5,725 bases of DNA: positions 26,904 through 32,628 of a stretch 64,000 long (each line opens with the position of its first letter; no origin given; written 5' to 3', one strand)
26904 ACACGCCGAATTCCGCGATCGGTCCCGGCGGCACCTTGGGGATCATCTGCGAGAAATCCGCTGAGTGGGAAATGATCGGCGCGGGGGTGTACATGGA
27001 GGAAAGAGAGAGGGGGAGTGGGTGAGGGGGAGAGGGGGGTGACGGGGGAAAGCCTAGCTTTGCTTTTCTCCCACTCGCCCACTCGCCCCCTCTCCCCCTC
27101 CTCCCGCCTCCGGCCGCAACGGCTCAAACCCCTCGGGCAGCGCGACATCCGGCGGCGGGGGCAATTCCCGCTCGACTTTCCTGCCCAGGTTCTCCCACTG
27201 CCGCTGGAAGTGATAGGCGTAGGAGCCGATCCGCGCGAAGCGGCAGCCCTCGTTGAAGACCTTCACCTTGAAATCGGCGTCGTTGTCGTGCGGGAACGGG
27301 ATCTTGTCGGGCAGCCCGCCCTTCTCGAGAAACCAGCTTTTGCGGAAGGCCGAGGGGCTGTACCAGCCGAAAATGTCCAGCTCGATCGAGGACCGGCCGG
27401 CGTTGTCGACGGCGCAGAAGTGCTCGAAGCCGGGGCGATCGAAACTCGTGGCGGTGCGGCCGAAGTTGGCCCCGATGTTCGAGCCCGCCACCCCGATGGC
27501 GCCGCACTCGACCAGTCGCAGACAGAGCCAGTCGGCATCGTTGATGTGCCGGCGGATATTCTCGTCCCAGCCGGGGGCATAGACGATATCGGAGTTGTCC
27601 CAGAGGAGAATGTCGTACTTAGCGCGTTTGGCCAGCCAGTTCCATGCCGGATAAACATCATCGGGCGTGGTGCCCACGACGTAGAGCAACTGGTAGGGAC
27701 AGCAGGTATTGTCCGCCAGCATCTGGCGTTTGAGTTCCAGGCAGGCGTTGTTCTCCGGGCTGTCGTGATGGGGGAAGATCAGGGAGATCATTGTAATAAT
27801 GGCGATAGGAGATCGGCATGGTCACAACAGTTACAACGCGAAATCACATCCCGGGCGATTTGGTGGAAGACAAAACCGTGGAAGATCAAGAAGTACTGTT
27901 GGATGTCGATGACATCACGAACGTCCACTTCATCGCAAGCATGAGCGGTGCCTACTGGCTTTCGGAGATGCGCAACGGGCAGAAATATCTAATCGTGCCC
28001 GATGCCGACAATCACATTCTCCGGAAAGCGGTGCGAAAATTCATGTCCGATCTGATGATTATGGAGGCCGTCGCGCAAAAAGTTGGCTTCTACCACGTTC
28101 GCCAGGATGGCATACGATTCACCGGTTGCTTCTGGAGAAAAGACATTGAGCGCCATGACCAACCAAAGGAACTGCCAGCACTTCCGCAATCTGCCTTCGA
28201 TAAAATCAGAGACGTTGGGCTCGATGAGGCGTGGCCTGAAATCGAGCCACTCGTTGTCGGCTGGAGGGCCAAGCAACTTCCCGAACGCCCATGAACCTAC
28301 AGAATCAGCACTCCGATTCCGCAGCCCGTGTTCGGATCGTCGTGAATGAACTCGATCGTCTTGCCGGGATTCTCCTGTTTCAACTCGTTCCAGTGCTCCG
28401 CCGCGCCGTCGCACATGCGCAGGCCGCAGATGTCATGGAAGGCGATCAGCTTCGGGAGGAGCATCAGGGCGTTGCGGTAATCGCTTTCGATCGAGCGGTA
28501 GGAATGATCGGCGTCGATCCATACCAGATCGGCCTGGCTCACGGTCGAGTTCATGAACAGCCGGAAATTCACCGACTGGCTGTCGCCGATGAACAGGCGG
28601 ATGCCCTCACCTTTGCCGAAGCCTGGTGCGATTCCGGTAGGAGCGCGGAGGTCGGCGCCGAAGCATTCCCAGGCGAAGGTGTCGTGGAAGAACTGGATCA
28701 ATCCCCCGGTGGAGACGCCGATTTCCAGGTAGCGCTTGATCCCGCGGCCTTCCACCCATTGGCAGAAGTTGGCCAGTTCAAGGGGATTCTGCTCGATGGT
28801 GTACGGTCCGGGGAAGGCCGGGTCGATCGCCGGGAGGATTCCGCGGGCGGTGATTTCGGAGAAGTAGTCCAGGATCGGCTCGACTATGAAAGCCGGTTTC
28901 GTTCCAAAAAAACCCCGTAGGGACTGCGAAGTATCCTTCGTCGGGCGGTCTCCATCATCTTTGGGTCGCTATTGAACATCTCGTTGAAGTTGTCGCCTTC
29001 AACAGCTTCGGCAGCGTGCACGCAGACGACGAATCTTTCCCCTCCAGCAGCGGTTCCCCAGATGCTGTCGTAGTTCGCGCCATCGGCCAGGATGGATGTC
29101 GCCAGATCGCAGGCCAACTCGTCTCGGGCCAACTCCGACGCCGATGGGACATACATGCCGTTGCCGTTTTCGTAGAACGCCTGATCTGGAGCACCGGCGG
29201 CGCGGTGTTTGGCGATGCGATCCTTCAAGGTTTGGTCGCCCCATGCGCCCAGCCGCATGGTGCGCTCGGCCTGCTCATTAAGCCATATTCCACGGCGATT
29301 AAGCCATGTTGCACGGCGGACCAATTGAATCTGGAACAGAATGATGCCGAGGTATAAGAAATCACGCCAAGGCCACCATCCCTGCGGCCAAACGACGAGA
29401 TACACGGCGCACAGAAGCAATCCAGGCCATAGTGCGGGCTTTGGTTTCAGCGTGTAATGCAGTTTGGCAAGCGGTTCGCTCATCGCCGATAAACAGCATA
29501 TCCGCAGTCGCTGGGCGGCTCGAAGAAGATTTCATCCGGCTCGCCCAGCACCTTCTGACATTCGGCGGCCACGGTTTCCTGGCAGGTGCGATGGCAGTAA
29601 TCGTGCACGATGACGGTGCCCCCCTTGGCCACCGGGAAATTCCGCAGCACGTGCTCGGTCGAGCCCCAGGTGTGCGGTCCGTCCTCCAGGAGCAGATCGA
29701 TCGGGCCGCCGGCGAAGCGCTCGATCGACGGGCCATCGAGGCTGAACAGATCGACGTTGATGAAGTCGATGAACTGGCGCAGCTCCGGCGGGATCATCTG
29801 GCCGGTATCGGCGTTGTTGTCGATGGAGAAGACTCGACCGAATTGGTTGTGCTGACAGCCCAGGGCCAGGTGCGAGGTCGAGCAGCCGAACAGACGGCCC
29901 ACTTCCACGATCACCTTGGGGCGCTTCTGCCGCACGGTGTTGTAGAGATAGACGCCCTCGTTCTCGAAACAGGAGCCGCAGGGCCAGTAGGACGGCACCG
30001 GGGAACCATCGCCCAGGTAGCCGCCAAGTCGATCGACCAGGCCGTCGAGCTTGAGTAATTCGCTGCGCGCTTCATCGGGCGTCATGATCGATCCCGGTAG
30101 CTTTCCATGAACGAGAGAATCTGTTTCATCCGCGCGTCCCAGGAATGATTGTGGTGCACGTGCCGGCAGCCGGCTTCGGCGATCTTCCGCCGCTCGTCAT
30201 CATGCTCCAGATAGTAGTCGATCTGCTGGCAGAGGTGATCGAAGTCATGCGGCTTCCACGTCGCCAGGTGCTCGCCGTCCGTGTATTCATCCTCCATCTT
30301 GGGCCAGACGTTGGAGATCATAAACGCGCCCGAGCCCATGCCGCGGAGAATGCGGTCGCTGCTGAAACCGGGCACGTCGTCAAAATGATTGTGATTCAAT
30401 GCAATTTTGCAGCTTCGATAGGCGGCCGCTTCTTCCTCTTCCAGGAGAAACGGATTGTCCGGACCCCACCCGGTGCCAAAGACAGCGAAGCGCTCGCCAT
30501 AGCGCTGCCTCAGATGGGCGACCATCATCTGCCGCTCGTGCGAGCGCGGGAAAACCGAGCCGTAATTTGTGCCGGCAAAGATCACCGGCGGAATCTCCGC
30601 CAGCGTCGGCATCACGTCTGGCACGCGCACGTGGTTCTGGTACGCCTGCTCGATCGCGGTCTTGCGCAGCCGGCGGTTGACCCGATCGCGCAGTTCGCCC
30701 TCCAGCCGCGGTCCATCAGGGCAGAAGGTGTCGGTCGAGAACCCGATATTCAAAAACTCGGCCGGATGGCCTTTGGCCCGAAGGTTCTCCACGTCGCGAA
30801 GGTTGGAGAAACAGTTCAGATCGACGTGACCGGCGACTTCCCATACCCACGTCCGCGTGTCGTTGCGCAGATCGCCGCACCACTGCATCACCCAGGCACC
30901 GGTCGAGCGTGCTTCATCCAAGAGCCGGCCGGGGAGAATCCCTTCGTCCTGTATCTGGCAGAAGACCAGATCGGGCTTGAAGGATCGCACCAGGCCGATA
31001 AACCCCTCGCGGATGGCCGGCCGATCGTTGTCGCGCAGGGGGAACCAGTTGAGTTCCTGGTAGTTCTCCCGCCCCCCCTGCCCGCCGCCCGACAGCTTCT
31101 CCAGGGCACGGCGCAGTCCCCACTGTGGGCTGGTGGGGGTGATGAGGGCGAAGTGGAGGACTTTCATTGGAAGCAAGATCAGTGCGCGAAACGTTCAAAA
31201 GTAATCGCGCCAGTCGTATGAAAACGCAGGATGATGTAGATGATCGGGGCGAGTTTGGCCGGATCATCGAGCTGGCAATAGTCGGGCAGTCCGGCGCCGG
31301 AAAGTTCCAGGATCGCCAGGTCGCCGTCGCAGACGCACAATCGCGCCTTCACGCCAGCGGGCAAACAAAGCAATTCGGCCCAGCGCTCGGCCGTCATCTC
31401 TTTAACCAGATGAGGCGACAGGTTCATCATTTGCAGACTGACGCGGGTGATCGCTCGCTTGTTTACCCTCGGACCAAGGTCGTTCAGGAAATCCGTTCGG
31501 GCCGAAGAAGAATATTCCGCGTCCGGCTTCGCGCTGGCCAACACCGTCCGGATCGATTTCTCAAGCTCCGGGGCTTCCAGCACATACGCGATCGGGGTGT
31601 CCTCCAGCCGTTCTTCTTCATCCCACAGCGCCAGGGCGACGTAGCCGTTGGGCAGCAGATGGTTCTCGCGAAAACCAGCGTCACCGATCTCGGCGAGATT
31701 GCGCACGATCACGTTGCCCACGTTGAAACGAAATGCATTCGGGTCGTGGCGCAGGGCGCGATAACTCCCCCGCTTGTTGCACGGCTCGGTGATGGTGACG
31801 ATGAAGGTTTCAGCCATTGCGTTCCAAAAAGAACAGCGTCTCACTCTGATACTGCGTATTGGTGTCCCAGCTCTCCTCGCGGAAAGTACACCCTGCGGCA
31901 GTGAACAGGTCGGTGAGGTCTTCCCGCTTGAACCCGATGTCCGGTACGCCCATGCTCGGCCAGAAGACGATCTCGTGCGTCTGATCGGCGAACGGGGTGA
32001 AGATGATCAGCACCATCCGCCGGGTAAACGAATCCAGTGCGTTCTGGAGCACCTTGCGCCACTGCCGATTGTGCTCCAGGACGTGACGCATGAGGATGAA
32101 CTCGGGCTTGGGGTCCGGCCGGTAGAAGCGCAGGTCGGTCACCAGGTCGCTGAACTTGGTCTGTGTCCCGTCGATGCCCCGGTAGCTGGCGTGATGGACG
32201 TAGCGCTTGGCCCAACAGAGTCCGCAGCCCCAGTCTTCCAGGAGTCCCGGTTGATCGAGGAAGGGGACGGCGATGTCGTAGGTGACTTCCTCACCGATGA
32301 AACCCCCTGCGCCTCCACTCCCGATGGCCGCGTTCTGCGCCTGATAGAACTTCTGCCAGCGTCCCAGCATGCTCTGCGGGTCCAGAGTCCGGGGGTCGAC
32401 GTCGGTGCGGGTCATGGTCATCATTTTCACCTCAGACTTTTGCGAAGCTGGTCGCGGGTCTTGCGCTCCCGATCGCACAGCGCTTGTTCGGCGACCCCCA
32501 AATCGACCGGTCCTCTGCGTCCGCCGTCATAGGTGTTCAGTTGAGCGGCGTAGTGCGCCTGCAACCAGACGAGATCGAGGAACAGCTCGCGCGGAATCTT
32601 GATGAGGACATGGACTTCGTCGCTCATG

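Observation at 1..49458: Large glycan-building and methylation toolkit embedded in the late structural operon of a lambda-like phage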

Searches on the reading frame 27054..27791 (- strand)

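Call 6: search_protein_families(library=pfam, proteins=[window:27054-27791:-], max_evalue=0.01)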
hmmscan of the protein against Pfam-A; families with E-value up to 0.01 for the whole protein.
window:27054-27791:- (245 aa): 0 families

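Call 28: search_protein_families(library=pfam, proteins=[window:27054-27791:-], max_evalue=10)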
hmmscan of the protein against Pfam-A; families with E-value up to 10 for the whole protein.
window:27054-27791:- (245 aa): 2 families
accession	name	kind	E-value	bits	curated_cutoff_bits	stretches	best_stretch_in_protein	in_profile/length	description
PF00535.33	Glycos_transf_2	-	0.092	13.1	23.3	1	38-85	58-105/168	Glycosyl transferase family 2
PF05848.17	CtsR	-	0.25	11.7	23.1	1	14-41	18-46/72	CtsR N-terminal HTH domain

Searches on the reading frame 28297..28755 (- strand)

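Call 7: search_protein_families(library=pfam, proteins=[window:28297-28755:-], max_evalue=0.01)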
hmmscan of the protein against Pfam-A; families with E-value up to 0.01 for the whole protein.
window:28297-28755:- (152 aa): 1 family
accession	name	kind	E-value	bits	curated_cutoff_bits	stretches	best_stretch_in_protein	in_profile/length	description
PF13578.12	Methyltransf_24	-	4.5e-05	24.7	26.3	1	49-109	47-105/105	Methyltransferase domain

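Call 89: search_protein_families(library=ncbifam, proteins=[window:28297-28755:-], max_evalue=0.1)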
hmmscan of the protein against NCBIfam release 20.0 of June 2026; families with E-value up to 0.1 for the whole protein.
window:28297-28755:- (152 aa): 0 families

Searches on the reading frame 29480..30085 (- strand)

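Call 7: search_protein_families(library=pfam, proteins=[window:29480-30085:-], max_evalue=0.01)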
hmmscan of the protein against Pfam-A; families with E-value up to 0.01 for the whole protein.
window:29480-30085:- (201 aa): 1 family
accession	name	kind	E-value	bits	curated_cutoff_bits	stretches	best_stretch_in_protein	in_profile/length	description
PF13578.12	Methyltransf_24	-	9.8e-11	42.9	26.3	1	60-163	1-105/105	Methyltransferase domain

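Call 89: search_protein_families(library=ncbifam, proteins=[window:29480-30085:-], max_evalue=0.1)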
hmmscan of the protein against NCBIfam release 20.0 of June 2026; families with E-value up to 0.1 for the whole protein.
window:29480-30085:- (201 aa): 0 families

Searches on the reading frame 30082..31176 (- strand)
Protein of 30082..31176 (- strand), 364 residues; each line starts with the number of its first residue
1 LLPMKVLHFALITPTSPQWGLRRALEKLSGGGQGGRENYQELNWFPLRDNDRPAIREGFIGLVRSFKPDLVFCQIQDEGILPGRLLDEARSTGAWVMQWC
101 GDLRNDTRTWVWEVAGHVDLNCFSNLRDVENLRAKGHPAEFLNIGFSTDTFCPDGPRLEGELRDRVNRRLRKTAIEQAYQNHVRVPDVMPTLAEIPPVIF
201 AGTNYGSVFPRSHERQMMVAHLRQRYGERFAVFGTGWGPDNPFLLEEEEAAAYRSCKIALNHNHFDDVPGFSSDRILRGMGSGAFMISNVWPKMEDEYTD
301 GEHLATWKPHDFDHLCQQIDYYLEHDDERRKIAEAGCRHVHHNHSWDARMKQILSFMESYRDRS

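Call 6: search_protein_families(library=pfam, proteins=[window:30082-31176:-], max_evalue=0.01)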
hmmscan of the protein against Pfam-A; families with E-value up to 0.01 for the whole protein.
window:30082-31176:- (364 aa): 1 family
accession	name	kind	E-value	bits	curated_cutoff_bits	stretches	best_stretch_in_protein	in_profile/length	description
PF13524.12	Glyco_trans_1_2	-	5.9e-29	101.3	25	1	215-354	1-143/144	Glycosyl transferase-like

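Call 52: find_related_loci(query=window:30082-31167:-, collection=viral_contigs, flank=10000)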
Query window:30082-31167:- (361 aa) in viral_contigs; peptide patterns used: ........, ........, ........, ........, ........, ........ (x = any residue, [..] = any of these).
3 stretches matched a pattern, but none encodes a relative of the query by tblastn (E <= 1e-3).

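Call 68: find_related_loci(query=window:30082-31167:-, collection=metagenome_contigs, flank=10000)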
Query window:30082-31167:- (361 aa) in metagenome_contigs; peptide patterns used: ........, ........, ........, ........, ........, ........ (x = any residue, [..] = any of these).
20 stretches matched a pattern, but none encodes a relative of the query by tblastn (E <= 1e-3).

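Call 89: search_protein_families(library=ncbifam, proteins=[window:30082-31167:-], max_evalue=0.1)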
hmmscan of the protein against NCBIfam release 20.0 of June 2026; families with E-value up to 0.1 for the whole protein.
window:30082-31167:- (361 aa): 2 families
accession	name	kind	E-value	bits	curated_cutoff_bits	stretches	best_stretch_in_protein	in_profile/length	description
TIGR03087.1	stp1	hypoth_equivalog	0.047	12.9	316.65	1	308-355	348-395/397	TIGR03087 family PEP-CTERM/XrtA system glycosyltransferase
TIGR04063.1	stp3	hypoth_equivalog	0.056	12.3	442.05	0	296-349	334-387/397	TIGR04063 family PEP-CTERM/XrtA system glycosyltransferase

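Call 121: search_dna_similar(query=window:30082-31167:-, collection=phages, mode=protein, max_rows=15, max_evalue=0.001)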
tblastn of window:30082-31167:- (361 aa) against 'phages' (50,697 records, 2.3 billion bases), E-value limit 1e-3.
Records with a match: 2; places in all: 2; records where one place covers at least 80% of the query: 0.
Best place of each record, by identity: <60% 2.
By first word of the organism name: Prochlorococcus 2.
By host as written in the record: Prochlorococcus sp. MIT9515 2.
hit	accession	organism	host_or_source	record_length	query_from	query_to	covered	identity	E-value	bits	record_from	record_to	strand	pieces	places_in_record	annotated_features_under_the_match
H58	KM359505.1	Prochlorococcus phage P-TIM68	Prochlorococcus sp. MIT9515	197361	222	356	37%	25.4%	2e-4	50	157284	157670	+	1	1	hypothetical protein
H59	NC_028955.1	Prochlorococcus phage P-TIM68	Prochlorococcus sp. MIT9515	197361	222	356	37%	25.4%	2e-4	50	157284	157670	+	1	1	hypothetical protein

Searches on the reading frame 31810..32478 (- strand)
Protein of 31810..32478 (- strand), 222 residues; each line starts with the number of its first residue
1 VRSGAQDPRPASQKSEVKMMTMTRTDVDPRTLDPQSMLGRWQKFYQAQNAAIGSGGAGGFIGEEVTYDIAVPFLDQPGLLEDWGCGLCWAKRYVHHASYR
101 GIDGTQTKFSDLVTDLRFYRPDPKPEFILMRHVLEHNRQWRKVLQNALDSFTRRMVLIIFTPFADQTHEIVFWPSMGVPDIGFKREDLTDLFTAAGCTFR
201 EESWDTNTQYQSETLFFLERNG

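Call 7: search_protein_families(library=pfam, proteins=[window:31810-32478:-], max_evalue=0.01)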
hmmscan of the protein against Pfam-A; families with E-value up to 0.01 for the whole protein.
window:31810-32478:- (222 aa): 1 family
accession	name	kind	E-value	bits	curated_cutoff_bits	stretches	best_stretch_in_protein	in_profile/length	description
PF13489.12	Methyltransf_23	-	9.1e-06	25.9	27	1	121-200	78-162/164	Methyltransferase domain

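Call 89: search_protein_families(library=ncbifam, proteins=[window:31810-32424:-], max_evalue=0.1)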
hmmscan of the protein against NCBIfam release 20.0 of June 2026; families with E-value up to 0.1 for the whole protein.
window:31810-32424:- (204 aa): 0 families
